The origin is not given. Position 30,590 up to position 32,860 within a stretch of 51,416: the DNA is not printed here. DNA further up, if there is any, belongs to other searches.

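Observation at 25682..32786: Five-gene operon joining a compact glycyl-radical enzyme and its activase to a HAD hydrolase, a GH36 and a GH51 glycosidase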

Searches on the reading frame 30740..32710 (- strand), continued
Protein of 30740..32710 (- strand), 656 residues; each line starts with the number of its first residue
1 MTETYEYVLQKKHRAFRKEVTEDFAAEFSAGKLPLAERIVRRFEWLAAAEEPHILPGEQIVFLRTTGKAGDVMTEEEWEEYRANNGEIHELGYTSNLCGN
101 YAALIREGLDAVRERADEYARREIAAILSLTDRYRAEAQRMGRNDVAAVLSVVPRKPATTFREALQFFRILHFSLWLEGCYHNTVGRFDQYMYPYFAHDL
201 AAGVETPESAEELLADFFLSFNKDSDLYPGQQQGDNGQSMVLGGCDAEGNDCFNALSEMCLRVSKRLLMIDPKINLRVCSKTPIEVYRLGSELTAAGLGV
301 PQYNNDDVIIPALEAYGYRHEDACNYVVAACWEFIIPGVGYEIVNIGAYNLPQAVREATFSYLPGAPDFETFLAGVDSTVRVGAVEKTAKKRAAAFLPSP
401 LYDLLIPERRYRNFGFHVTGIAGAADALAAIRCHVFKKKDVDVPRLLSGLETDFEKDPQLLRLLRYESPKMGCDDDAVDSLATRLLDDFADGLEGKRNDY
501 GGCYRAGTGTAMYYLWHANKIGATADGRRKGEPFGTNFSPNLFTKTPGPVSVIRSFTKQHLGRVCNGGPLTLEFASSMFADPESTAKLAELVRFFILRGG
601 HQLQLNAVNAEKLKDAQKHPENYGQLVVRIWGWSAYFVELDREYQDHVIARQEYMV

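Call 80: search_protein_families(library=pfam, proteins=[L020:6848-8647:+, L042:3878-4903:+, L042:5052-6794:+, L044:12984-14033:+, L056:7648-8469:+, L056:8617-10533:+, L075:13557-15143:+, L078:3602-5173:+, L078:14911-17271:+, L078:17318-19444:+], max_evalue=0.0001)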
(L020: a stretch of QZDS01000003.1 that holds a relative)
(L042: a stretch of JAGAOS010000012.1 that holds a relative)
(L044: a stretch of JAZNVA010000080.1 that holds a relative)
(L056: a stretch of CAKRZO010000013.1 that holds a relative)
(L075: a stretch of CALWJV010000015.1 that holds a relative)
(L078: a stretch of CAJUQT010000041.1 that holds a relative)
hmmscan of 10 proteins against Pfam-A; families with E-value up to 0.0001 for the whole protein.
L020:6848-8647:+ (600 aa): 2 families
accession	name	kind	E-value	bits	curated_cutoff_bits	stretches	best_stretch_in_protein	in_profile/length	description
PF07944.18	Beta-AFase-like_GH127_cat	-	2.9e-22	79.6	24.9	1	24-375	2-366/376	Beta-L-arabinofuranosidase, GH127 catalytic domain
PF20736.2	Glyco_hydro127M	-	5e-18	65.5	24.2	1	395-489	2-94/95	Beta-L-arabinofuranosidase, GH127 middle domain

L042:3878-4903:+ (342 aa): 0 families

L042:5052-6794:+ (581 aa): 0 families

L044:12984-14033:+ (350 aa): 2 families
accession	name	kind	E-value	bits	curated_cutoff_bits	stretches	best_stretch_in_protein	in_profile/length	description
PF03786.19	UxuA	-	6.4e-133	443.3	23.7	1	3-347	1-352/352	D-mannonate dehydratase (UxuA)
PF01261.30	AP_endonuc_2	-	4.3e-13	50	31.1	1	170-309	95-225/249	Xylose isomerase-like TIM barrel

L056:7648-8469:+ (274 aa): 3 families
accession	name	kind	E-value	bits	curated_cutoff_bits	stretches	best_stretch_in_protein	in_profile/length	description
PF08282.18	Hydrolase_3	-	3.2e-35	122.5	20.9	1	5-227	1-227/255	haloacid dehalogenase-like hydrolase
PF00702.32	Hydrolase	-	5.3e-10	40.5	26.4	1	192-223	160-191/191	haloacid dehalogenase-like hydrolase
PF05116.19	S6PP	-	2.6e-07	30.9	20.3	0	3-55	3-54/247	Sucrose-6F-phosphate phosphohydrolase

L056:8617-10533:+ (639 aa): 4 families
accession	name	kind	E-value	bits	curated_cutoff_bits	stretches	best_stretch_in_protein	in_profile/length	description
PF02836.23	Glyco_hydro_2_C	-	4.1e-74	249.9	21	1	329-634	1-300/302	Glycosyl hydrolases family 2, TIM barrel domain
PF02837.24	Glyco_hydro_2_N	-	8.7e-16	58.7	28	1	18-134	3-131/169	Glycosyl hydrolases family 2, sugar binding domain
PF00703.27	Glyco_hydro_2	-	9.5e-09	36.4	23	1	202-327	2-109/109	Glycosyl hydrolases family 2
PF22666.2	Glyco_hydro_2_N2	-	8.4e-08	32.9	27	1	63-143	45-124/167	Glycosyl hydrolase 2 galactose-binding domain-like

L075:13557-15143:+ (529 aa): 2 families
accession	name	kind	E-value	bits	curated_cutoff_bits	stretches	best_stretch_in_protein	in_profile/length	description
PF13365.12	Trypsin_2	-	4.6e-29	102.4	27.6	1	248-390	1-144/144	Trypsin-like peptidase domain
PF00089.32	Trypsin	-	1.3e-13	51.8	20.6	1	263-416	35-220/220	Trypsin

L078:3602-5173:+ (524 aa): 2 families
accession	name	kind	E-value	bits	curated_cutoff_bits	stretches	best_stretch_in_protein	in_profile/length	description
PF18088.7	Glyco_H_20C_C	-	2.3e-51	174.8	27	1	333-510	1-185/194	Glycoside Hydrolase 20C C-terminal domain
PF00728.28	Glyco_hydro_20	-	2.7e-05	24.1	22.3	0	92-207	124-241/348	Glycosyl hydrolase family 20, catalytic domain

L078:14911-17271:+ (787 aa): 4 families
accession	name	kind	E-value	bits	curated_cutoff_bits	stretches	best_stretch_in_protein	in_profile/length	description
PF12708.12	Pect-lyase_RHGA_epim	-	5.3e-15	56.2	27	1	6-235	2-208/213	Rhamnogalacturonase A/epimerase, pectate lyase-like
PF00295.23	Glyco_hydro_28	-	2.4e-09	37.2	22.9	1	49-283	18-252/324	Glycosyl hydrolases family 28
PF07081.18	DUF1349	-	3.1e-09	37.2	32.4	1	608-786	8-178/179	Protein of unknown function (DUF1349)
PF13229.12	Beta_helix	-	2.2e-06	27.8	25.9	1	110-241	4-138/158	Right handed beta helix region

L078:17318-19444:+ (709 aa): 4 families
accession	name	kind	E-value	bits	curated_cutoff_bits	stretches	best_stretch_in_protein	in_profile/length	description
PF01055.32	Glyco_hydro_31_2nd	-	4.8e-22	79.2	23.5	2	342-512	133-328/328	Glycosyl hydrolases family 31 TIM-barrel domain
PF21365.3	Glyco_hydro_31_3rd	-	1.3e-14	54.8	24.4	1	520-602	1-87/87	Glycosyl hydrolase family 31 C-terminal domain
PF17137.9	DUF5110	-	5.7e-13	49.2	27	1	619-688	2-70/71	Domain of unknown function (DUF5110)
PF13802.12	Gal_mutarotas_2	-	9.9e-07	29.6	27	1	7-180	2-179/184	Glycosyl hydrolase 31 N-terminal galactose mutarotase-like domain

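Call 81: search_protein_families(library=ncbifam, proteins=[L070:8921-9910:+, L020:8782-9777:+, L060:8895-9896:+, L056:7648-8469:+, L042:3878-4903:+, L042:5052-6794:+, L070:6730-7899:+, L031:19140-19790:+], max_evalue=1e-10)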
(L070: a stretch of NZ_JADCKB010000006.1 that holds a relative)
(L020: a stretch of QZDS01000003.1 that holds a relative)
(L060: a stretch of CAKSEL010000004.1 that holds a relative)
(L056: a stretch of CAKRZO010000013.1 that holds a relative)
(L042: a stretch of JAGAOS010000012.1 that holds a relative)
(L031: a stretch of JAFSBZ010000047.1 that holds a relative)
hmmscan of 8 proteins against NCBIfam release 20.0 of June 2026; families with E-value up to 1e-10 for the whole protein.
L070:8921-9910:+ (330 aa): 16 families
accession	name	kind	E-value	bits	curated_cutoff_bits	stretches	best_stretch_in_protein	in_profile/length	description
NF047341.1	lactose_RbsR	equivalog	4.5e-58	197.1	382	1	2-327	1-329/331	ribose utilization transcriptional repressor RbsR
NF008269.0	PRK11041.1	equivalog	9.7e-42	143.2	436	1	3-327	9-338/342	DNA-binding transcriptional regulator CytR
NF007979.0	PRK10703.1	equivalog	2.2e-41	142.1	501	1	5-315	3-319/341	HTH-type transcriptional repressor PurR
NF051853.1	TransRegUriRCory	equivalog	2.4e-41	141.9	550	1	5-326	2-324/327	transcriptional regulator UriR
NF007075.0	PRK09526.1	subfamily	8.2e-40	136.8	340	1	1-327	3-332/358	LacI family DNA-binding transcriptional regulator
NF052440.1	TransRegGNTRPSEAE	equivalog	9.4e-40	136.7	400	1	3-326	5-333/333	HTH-type transcriptional regulator GntR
NF007449.0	PRK10014.1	subfamily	6.4e-39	134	310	1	2-320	5-338/342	Mal regulon transcriptional regulator MalI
NF008002.0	PRK10727.1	equivalog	5.2e-35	121.1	557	1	5-304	3-306/341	HTH-type transcriptional regulator GalR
NF007743.0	PRK10423.1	equivalog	8.9e-35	120.3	531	1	5-319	3-322/330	ribose operon transcriptional repressor RbsR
NF047913.1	TransRegIdnR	equivalog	1e-31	110.5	500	1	3-312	5-316/331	DNA-binding transcriptional regulator IdnR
TIGR02417.1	fruct_sucro_rep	subfamily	1.6e-30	106.5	389.55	1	5-323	1-326/327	D-fructose-responsive transcription factor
TIGR01481.1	ccpA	equivalog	2.4e-30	106.1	442.35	1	3-326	2-329/330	catabolite control protein A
NF008452.0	PRK11303.1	equivalog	1.1e-29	103.7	385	1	5-309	2-312/332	catabolite repressor/activator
NF007706.0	PRK10401.1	equivalog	5.1e-28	98.3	555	1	4-295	2-297/346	HTH-type transcriptional regulator GalS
NF011563.0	PRK14987.1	equivalog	4.5e-22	78.7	433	1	4-322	6-325/331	gluconate operon transcriptional repressor GntR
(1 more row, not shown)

L020:8782-9777:+ (332 aa): 16 families
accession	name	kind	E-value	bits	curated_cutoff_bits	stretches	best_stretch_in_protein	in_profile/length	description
NF047341.1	lactose_RbsR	equivalog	3.9e-63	213.8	382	1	2-330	1-330/331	ribose utilization transcriptional repressor RbsR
NF008269.0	PRK11041.1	equivalog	2.5e-41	141.9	436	1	4-329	10-338/342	DNA-binding transcriptional regulator CytR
NF007979.0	PRK10703.1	equivalog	1.4e-40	139.4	501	1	5-327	3-330/341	HTH-type transcriptional repressor PurR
NF008002.0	PRK10727.1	equivalog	1.3e-39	136.2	557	1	5-310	3-309/341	HTH-type transcriptional regulator GalR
NF051853.1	TransRegUriRCory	equivalog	2.1e-39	135.5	550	1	5-330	2-326/327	transcriptional regulator UriR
NF052440.1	TransRegGNTRPSEAE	equivalog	1.3e-37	129.7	400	1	4-328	6-333/333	HTH-type transcriptional regulator GntR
NF007075.0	PRK09526.1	subfamily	4.3e-37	127.8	340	1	1-330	3-333/358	LacI family DNA-binding transcriptional regulator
NF007449.0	PRK10014.1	subfamily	1.8e-36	125.9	310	1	2-325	5-341/342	Mal regulon transcriptional regulator MalI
TIGR01481.1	ccpA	equivalog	1.1e-34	120.3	442.35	1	4-328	3-329/330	catabolite control protein A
NF007706.0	PRK10401.1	equivalog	6.1e-33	114.5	555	1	4-320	2-322/346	HTH-type transcriptional regulator GalS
NF007743.0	PRK10423.1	equivalog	1.7e-32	112.8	531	1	5-327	3-329/330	ribose operon transcriptional repressor RbsR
TIGR02417.1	fruct_sucro_rep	subfamily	4e-30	105.2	389.55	1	5-310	1-310/327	D-fructose-responsive transcription factor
NF047913.1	TransRegIdnR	equivalog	3e-28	99.1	500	1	3-315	5-317/331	DNA-binding transcriptional regulator IdnR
NF008452.0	PRK11303.1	equivalog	8.4e-27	94.2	385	1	5-311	2-312/332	catabolite repressor/activator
TIGR02405.1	trehalos_R_Ecol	equivalog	9.4e-23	81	357.35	1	4-321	2-310/311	trehalose operon repressor TreR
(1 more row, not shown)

L060:8895-9896:+ (334 aa): 17 families
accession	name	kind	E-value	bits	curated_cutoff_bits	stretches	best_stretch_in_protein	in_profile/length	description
NF047341.1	lactose_RbsR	equivalog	7e-56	189.9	382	1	2-334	1-331/331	ribose utilization transcriptional repressor RbsR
NF051853.1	TransRegUriRCory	equivalog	1.3e-43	149.4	550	1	5-333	2-326/327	transcriptional regulator UriR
NF052440.1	TransRegGNTRPSEAE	equivalog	2.9e-42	144.9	400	1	2-331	4-333/333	HTH-type transcriptional regulator GntR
NF008002.0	PRK10727.1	equivalog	5.1e-38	131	557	1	5-330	3-328/341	HTH-type transcriptional regulator GalR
NF008269.0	PRK11041.1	equivalog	6.7e-38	130.6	436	1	4-332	10-338/342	DNA-binding transcriptional regulator CytR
NF007979.0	PRK10703.1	equivalog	1.9e-37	129.1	501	1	5-331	3-331/341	HTH-type transcriptional repressor PurR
TIGR01481.1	ccpA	equivalog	2.4e-35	122.5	442.35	1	3-332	2-330/330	catabolite control protein A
NF007449.0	PRK10014.1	subfamily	3.1e-34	118.6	310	1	2-328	5-341/342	Mal regulon transcriptional regulator MalI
NF007706.0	PRK10401.1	equivalog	5.5e-33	114.7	555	1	4-329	2-327/346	HTH-type transcriptional regulator GalS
NF007743.0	PRK10423.1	equivalog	3.8e-32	111.7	531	1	5-329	3-328/330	ribose operon transcriptional repressor RbsR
NF047913.1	TransRegIdnR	equivalog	7.8e-32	110.9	500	1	2-315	4-315/331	DNA-binding transcriptional regulator IdnR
TIGR02417.1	fruct_sucro_rep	subfamily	1e-31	110.4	389.55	1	5-329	1-327/327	D-fructose-responsive transcription factor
NF007075.0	PRK09526.1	subfamily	2.3e-31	109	340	1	1-332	3-332/358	LacI family DNA-binding transcriptional regulator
NF008452.0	PRK11303.1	equivalog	9.3e-29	100.6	385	1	4-313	1-312/332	catabolite repressor/activator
NF011563.0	PRK14987.1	equivalog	6.6e-19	68.3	433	1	2-312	4-312/331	gluconate operon transcriptional repressor GntR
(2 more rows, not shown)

L056:7648-8469:+ (274 aa): 10 families
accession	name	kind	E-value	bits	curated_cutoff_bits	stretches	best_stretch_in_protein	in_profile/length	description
TIGR00099.1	Cof-subfamily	subfamily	9.5e-33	113.9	137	1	4-227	1-228/256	Cof-type HAD-IIB family hydrolase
TIGR01484.1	HAD-SF-IIB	subfamily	2e-21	77.1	41.8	1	4-226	1-219/221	HAD-IIB family hydrolase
TIGR01487.1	Pglycolate_arch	equivalog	7.1e-17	62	122.75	0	172-224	131-184/215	phosphoglycolate phosphatase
NF045966.1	YcsE_rel_Pase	equivalog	4e-16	59.3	220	1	2-225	2-229/265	YcsE-related riboflavin metabolism phosphatase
NF002245.0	PRK01158.1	equivalog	1.3e-13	50.8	198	0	186-224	156-194/233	phosphoglycolate phosphatase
NF007806.0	PRK10513.1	equivalog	1.8e-13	50.5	273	1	2-224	3-233/270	sugar-phosphatase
NF007821.0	PRK10530.1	equivalog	6.7e-13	48.5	274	1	3-224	4-236/272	pyridoxal phosphatase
TIGR01482.1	SPP-subfamily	subfamily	1.7e-12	47.4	107.15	0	186-228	148-190/225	sucrose-phosphate phosphatase subfamily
NF011705.0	PRK15126.1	equivalog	2.3e-12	46.8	336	1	1-228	1-229/272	HMP-PP phosphatase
NF008213.0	PRK10976.1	equivalog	5.5e-11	42.5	386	1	1-229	1-232/266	sugar/pyridoxal phosphate phosphatase YigL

L042:3878-4903:+ (342 aa): 1 family
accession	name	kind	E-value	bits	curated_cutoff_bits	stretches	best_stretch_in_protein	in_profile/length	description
NF038032.1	CehA_McbA_metalo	domain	6.1e-19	68.6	80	1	12-286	2-228/315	CehA/McbA family metallohydrolase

L042:5052-6794:+ (581 aa): 0 families

L070:6730-7899:+ (389 aa): 13 families
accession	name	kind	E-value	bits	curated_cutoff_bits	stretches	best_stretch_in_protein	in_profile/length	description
NF011717.0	PRK15138.1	equivalog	5.8e-68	229.7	645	1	1-386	1-384/387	alcohol dehydrogenase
NF041833.1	Fe_ADH_ErcA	equivalog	1.2e-40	139.9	550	1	12-360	11-354/382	alcohol dehydrogenase-like regulatory protein ErcA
NF053866.1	CholDhdGbsBBac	equivalog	9e-38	129.9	550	1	6-389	12-391/392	choline dehydrogenase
NF058672.1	4HyButDHCUPNE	equivalog_domain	1.3e-31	110.1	500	1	41-359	38-349/378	4-hydroxybutyrate dehydrogenase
NF007363.0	PRK09860.1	equivalog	3.2e-31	108.8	581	1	4-365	4-365/383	L-threonine dehydrogenase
NF050025.1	SulfAcetaldRedSarD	equivalog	5.9e-29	101.1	700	1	5-314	4-307/385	sulfoacetaldehyde reductase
TIGR02638.1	lactal_redase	equivalog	6.8e-29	100.8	523.15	1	11-371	9-371/379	lactaldehyde reductase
NF007911.0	PRK10624.1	equivalog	6.6e-28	97.7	537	1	12-371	11-370/382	lactaldehyde reductase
NF010378.0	PRK13805.1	equivalog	4.3e-25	87.7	951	1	8-329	461-788/872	bifunctional acetaldehyde-CoA/alcohol dehydrogenase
TIGR03405.1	Phn_Fe-ADH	equivalog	4.7e-21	75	423.7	1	6-315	1-304/355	iron-containing alcohol dehydrogenase PsrA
NF011998.0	PRK15454.1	equivalog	1.1e-19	70.4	556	1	20-318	38-330/395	ethanolamine utilization ethanol dehydrogenase EutG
TIGR04266.1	NDMA_methanol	equivalog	3.4e-19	69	625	1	11-311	18-313/420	NDMA-dependent methanol dehydrogenase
NF041822.1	daptide_DH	equivalog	6e-13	48.4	300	1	73-263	40-239/363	daptide-type RiPP biosynthesis dehydogenase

L031:19140-19790:+ (216 aa): 0 families
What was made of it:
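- The adjacent LacI proteins all hit the RbsR model best (call 81).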

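Call 83: find_encoding_contigs(protein=P0009, flank=10000, max_places=4)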
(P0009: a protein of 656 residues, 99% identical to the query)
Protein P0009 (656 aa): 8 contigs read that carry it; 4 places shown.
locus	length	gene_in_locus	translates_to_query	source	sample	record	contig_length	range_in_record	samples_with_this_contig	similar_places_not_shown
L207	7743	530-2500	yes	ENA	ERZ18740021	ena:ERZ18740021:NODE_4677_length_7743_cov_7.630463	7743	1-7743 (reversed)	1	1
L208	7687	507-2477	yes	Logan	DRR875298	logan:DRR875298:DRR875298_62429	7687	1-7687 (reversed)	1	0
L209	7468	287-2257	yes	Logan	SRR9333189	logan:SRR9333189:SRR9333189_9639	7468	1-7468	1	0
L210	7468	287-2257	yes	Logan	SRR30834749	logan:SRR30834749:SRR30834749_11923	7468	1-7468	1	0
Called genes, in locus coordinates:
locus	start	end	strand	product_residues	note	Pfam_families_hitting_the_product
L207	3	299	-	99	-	?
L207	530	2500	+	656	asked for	PF02901:PFL-like, PF01228:Gly_radical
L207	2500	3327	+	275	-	PF13353:Fer4_12, PF04055:Radical_SAM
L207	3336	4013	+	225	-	PF00702:Hydrolase, PF12710:HAD (weak), PF13419:HAD_2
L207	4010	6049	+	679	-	PF05691:Raffinose_syn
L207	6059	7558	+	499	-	PF22848:ASD1_dom, PF06964:Alpha-L-AF_C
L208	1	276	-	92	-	?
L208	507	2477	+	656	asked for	PF02901:PFL-like, PF01228:Gly_radical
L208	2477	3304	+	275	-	PF13353:Fer4_12, PF04055:Radical_SAM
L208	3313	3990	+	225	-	PF00702:Hydrolase, PF12710:HAD (weak), PF13419:HAD_2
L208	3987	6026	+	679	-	PF05691:Raffinose_syn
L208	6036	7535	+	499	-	PF22848:ASD1_dom, PF06964:Alpha-L-AF_C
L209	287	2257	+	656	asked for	PF02901:PFL-like, PF01228:Gly_radical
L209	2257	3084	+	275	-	PF13353:Fer4_12, PF04055:Radical_SAM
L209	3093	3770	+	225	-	PF00702:Hydrolase, PF12710:HAD (weak), PF13419:HAD_2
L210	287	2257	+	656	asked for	PF02901:PFL-like, PF01228:Gly_radical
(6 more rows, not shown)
